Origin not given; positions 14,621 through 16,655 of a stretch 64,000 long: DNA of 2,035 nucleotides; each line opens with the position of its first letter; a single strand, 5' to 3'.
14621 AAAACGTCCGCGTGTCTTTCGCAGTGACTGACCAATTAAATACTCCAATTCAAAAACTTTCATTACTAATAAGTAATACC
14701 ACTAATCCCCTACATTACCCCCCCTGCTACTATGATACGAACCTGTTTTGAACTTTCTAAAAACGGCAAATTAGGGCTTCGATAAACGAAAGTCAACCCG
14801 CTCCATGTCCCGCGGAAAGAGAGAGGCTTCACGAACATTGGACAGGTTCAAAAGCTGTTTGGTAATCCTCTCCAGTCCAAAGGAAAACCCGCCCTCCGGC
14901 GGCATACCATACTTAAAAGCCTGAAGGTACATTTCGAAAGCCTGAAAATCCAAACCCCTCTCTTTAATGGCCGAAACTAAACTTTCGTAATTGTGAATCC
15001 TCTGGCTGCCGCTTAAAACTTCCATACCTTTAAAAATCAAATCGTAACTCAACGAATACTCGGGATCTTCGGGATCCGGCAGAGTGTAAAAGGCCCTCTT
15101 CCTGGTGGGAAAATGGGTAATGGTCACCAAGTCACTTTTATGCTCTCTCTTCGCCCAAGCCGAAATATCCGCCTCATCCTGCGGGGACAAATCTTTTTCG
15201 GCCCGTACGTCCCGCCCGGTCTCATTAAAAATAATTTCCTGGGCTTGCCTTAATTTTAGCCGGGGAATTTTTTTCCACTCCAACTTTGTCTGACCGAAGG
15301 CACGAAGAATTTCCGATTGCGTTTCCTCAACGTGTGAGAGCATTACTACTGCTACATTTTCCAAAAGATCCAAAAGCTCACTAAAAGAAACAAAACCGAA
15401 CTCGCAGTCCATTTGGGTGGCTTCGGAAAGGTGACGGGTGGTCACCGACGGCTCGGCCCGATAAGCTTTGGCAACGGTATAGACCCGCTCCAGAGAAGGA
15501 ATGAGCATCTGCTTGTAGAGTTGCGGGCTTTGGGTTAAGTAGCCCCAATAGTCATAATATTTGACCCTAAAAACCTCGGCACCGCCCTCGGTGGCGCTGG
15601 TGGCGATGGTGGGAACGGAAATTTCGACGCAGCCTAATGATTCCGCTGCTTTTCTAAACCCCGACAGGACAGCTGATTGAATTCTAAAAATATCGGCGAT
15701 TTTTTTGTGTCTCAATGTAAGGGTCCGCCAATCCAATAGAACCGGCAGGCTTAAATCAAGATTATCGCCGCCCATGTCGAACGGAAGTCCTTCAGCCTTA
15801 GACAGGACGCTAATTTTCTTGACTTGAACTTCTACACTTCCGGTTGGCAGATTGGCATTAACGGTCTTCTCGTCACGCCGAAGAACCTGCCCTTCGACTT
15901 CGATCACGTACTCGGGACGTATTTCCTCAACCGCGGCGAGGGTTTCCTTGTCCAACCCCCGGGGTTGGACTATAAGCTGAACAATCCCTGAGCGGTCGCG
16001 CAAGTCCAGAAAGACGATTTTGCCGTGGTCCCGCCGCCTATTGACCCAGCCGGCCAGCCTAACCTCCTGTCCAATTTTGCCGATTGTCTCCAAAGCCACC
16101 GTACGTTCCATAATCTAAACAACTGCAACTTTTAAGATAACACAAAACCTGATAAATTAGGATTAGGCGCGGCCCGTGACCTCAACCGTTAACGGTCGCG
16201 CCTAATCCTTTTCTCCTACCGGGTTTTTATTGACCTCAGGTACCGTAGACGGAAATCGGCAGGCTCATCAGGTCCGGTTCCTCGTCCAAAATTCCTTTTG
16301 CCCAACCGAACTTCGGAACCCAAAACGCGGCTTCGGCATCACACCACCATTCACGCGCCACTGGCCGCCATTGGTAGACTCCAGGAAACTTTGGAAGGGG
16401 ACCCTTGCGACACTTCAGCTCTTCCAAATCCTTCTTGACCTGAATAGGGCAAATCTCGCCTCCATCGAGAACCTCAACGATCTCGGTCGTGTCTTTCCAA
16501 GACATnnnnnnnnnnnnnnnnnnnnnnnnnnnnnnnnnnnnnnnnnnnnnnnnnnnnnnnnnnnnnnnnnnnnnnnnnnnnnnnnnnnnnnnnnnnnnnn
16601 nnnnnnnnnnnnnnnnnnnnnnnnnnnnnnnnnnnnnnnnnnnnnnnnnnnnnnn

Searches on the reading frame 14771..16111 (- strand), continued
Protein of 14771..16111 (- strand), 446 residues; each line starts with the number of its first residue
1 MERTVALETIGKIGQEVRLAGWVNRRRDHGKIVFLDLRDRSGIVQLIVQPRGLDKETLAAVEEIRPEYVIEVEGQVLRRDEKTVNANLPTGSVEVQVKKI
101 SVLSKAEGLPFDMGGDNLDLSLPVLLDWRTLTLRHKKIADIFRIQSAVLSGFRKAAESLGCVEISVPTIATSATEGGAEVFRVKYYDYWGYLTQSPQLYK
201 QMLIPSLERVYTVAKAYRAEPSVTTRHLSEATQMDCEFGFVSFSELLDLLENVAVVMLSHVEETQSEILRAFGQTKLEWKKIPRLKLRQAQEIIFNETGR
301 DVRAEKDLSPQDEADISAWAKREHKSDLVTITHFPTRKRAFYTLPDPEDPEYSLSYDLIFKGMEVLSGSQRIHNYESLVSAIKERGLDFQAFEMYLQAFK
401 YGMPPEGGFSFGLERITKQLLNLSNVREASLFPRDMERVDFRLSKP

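Call 104: find_homologous_proteins(query=P0136, max_evalue=1e-100)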
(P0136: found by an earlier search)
Query P0136 (475 aa): 7837 proteins with E <= 1e-100 among 8000 candidates; the best 120 are listed.
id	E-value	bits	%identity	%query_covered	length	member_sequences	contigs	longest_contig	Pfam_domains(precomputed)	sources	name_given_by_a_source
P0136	0.0e+0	1070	100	100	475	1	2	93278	PF01336.32,PF00152.26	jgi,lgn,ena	-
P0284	9.2e-293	989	92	99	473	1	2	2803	PF01336.32,PF00152.26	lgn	-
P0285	4.8e-291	983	90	99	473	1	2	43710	PF01336.32,PF00152.26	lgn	-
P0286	7.4e-286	966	89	100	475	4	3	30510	PF01336.32,PF00152.26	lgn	-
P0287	5.7e-275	930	86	99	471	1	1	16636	PF01336.32,PF00152.26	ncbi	ncbi:MAG: amino acid--tRNA ligase-related protein [Candidatus Paceibacterota bacterium]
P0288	1.6e-272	922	84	99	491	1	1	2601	PF01336.32,PF00152.26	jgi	jgi:aspartyl-tRNA synthetase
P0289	2.2e-269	912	83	99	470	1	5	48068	PF01336.32,PF00152.26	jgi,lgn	jgi:aspartyl-tRNA synthetase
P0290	8.7e-269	910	83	99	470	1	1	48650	PF01336.32,PF00152.26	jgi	-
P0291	3.5e-253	858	78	99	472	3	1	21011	PF01336.32,PF00152.26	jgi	-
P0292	2.6e-251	852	76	100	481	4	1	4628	PF01336.32,PF00152.26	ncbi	-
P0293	1.3e-248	843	77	99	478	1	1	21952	PF01336.32,PF00152.26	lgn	-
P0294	8.5e-242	821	74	100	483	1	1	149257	PF01336.32,PF00152.26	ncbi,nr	ncbi:MAG: amino acid--tRNA ligase-related protein [Candidatus Campbellbacteria bacterium]|nr:amino a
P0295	7.8e-236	801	72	99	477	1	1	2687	PF01336.32,PF00152.26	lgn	-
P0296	6.7e-234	795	73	99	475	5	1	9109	PF01336.32,PF00152.26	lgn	-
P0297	3.2e-233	792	73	98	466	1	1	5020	PF01336.32,PF00152.26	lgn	-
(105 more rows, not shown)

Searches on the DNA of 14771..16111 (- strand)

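Call 90: search_rna_families(sources=[L067, L087, L061, L046, L038, L106, L065, L059, L081], threshold=evalue, max_evalue=0.01)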
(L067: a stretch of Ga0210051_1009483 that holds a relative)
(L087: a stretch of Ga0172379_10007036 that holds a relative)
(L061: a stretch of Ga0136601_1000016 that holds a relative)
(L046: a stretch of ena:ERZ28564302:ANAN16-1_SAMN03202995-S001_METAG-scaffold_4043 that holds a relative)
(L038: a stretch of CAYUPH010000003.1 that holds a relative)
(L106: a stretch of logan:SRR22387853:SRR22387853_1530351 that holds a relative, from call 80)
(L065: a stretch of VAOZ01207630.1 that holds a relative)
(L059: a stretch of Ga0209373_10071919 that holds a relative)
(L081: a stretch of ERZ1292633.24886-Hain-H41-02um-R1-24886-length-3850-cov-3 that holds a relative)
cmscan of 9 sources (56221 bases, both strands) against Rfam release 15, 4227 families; matches with E-value up to 0.01: 11.
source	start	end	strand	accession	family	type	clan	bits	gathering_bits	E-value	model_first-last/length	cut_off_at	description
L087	312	433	-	RF03000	LOOT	Gene; sRNA;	-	81.2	46.4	8.8e-14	1-121/121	no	LOOT RNA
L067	7072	7240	-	RF00230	T-box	Cis-reg; leader;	-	63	93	2.3e-11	1-219/219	no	T-box leader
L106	1351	1421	-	RF00005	tRNA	Gene; tRNA;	CL00001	59.2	29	2.5e-10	1-71/71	no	tRNA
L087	11018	11188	+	RF00230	T-box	Cis-reg; leader;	-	50.8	93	3.1e-08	1-219/219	no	T-box leader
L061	6446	6592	+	RF00230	T-box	Cis-reg; leader;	-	48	93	1.6e-07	1-219/219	no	T-box leader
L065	1426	1592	-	RF00230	T-box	Cis-reg; leader;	-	45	93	9.8e-07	1-219/219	no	T-box leader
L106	146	317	+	RF00230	T-box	Cis-reg; leader;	-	43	93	3.2e-06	1-219/219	no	T-box leader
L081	1153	1323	+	RF00230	T-box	Cis-reg; leader;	-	41.1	93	9.6e-06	1-219/219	no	T-box leader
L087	10791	10911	-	RF00506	Thr_leader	Cis-reg; leader;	-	39.5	55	0.00067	1-118/118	no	Threonine operon leader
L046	2088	2279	+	RF00230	T-box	Cis-reg; leader;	-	37.5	93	8.6e-05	1-219/219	no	T-box leader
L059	990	1156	+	RF00230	T-box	Cis-reg; leader;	-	29.6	93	0.009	1-219/219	no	T-box leader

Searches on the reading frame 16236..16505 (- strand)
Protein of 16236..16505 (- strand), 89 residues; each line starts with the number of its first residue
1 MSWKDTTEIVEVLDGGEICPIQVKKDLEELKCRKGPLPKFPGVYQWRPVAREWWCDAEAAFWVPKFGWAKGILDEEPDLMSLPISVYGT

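Call 11: search_protein_families(library=pfam, proteins=[window:16236-16505:-], max_evalue=0.01)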
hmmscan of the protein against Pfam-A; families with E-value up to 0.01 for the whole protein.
window:16236-16505:- (89 aa): 0 families

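Call 12: search_protein_families(library=ncbifam, proteins=[window:16236-16505:-], max_evalue=0.01)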
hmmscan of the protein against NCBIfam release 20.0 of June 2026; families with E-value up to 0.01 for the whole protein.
window:16236-16505:- (89 aa): 0 families

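Call 75: search_protein_representatives(protein=window:16236-16505:-)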
Query: 89 residues. Proteins with E-value up to 0.001 (for the whole library): 13; up to 1e-10: 3; up to 1e-30: 1. The best 13 are listed.
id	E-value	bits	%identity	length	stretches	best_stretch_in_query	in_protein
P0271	5.5e-57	206.4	100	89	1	1-89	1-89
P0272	1.3e-15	73.4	48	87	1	2-84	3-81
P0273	2.1e-13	66.4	46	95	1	6-84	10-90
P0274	4.1e-10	55.8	43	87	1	10-85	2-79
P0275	1.1e-09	54.5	35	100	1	2-83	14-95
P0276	1.0e-07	48.1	50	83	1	37-86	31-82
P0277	8.1e-07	45.2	52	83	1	36-87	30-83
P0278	2.0e-05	40.8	46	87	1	35-84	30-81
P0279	9.4e-05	38.6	38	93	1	5-75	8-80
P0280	2.2e-04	37.4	37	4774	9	59-85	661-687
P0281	3.5e-04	36.8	40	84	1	34-83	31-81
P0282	4.4e-04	36.4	43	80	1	35-71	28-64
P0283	9.3e-04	35.4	40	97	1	35-84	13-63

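Call 76: find_encoding_contigs(protein=P0272, flank=2500, max_places=3)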
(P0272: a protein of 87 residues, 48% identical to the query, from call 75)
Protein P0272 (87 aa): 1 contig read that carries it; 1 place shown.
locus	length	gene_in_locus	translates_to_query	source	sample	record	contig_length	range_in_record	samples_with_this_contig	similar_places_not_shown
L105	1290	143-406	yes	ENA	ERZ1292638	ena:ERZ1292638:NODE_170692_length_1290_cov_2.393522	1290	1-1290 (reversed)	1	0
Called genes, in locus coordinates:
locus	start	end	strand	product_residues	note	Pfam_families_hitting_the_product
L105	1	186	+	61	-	?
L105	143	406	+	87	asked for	-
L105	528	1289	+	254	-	?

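Call 80: find_encoding_contigs(protein=P0273, flank=2500, max_places=3)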
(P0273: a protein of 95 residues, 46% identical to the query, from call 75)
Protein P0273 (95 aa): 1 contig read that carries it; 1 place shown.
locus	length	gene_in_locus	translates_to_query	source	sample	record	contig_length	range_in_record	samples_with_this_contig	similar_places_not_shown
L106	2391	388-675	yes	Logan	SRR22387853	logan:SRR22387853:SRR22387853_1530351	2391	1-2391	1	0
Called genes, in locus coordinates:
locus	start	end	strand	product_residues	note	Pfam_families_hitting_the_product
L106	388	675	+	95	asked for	-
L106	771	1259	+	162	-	PF04073:tRNA_edit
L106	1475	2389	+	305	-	?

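Call 83: search_protein_families(library=pfam, proteins=[L106:1475-2389:+, L106:771-1259:+], max_evalue=0.001)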
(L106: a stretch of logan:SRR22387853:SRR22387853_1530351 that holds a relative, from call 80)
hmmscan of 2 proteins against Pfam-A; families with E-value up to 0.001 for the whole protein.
L106:1475-2389:+ (305 aa): 0 families

L106:771-1259:+ (162 aa): 1 family
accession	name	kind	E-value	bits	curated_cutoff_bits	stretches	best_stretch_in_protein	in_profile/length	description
PF04073.20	tRNA_edit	-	1.9e-26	93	25.5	1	26-152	1-122/123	Aminoacyl-tRNA editing domain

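Call 85: search_protein_families(library=ncbifam, proteins=[L106:1475-2389:+, L106:771-1259:+], max_evalue=0.1)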
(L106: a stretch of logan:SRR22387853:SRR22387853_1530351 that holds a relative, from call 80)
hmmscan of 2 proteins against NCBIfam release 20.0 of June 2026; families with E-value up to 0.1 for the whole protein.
L106:1475-2389:+ (305 aa): 1 family
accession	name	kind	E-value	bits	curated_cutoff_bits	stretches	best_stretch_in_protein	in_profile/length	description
NF005746.0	PRK07570.1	subfamily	0.067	12.4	243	0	132-178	118-164/250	succinate dehydrogenase/fumarate reductase iron-sulfur subunit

L106:771-1259:+ (162 aa): 3 families
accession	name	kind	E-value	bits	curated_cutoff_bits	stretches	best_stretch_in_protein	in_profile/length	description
TIGR00011.1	YbaK_EbsC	equivalog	2.4e-16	59.8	153.25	1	12-161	5-151/152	Cys-tRNA(Pro) deacylase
NF007951.0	PRK10670.1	equivalog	2.1e-10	40.7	243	1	12-160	6-154/159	Cys-tRNA(Pro)/Cys-tRNA(Cys) deacylase YbaK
NF006625.0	PRK09194.1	equivalog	8.9e-07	28.2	558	1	3-140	229-361/559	proline--tRNA ligase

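Call 93: find_encoding_contigs(protein=P0274, flank=2500, max_places=3)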
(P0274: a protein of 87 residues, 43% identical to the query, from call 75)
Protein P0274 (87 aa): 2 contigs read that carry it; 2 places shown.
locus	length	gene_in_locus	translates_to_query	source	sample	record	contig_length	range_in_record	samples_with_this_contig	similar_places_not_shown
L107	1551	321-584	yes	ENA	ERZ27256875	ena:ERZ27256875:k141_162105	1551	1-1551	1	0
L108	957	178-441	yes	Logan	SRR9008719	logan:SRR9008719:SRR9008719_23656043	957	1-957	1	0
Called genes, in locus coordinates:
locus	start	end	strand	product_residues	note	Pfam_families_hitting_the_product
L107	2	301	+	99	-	?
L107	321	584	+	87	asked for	-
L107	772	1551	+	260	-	?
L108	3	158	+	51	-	?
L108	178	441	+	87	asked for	-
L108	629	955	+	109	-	?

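Call 94: find_encoding_contigs(protein=P0275, flank=2500, max_places=3)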
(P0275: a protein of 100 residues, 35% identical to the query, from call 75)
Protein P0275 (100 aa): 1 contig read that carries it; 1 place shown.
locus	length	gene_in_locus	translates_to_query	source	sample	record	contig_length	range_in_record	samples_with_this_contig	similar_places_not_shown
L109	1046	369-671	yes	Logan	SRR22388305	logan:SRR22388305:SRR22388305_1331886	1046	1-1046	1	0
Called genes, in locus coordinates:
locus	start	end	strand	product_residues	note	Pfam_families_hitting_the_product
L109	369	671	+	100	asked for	-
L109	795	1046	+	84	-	?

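Call 96: search_protein_families(library=pfam, proteins=[L107:772-1551:+, L107:2-301:+, L109:795-1046:+, L108:629-955:+], max_evalue=0.001)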
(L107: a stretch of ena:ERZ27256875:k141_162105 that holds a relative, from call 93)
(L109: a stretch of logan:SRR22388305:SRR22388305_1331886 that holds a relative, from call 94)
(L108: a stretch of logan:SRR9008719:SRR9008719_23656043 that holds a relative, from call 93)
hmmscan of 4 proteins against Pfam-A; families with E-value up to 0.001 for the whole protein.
L107:772-1551:+ (260 aa): 2 families
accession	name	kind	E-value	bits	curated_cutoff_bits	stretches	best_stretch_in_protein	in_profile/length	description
PF00152.25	tRNA-synt_2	-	6.7e-64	216.3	25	1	113-255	2-144/308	tRNA synthetases class II (D, K and N)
PF01336.31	tRNA_anti-codon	-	4.6e-14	52.6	27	1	17-94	1-75/75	OB-fold nucleic acid binding domain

L107:2-301:+ (99 aa): 0 families

L109:795-1046:+ (84 aa): 1 family
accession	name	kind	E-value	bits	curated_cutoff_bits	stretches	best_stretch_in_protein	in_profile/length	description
PF01336.31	tRNA_anti-codon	-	2.1e-16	60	27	1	19-75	1-63/75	OB-fold nucleic acid binding domain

L108:629-955:+ (109 aa): 1 family
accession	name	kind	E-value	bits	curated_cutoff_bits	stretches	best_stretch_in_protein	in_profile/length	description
PF01336.31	tRNA_anti-codon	-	1.2e-14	54.5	27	1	17-94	1-75/75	OB-fold nucleic acid binding domain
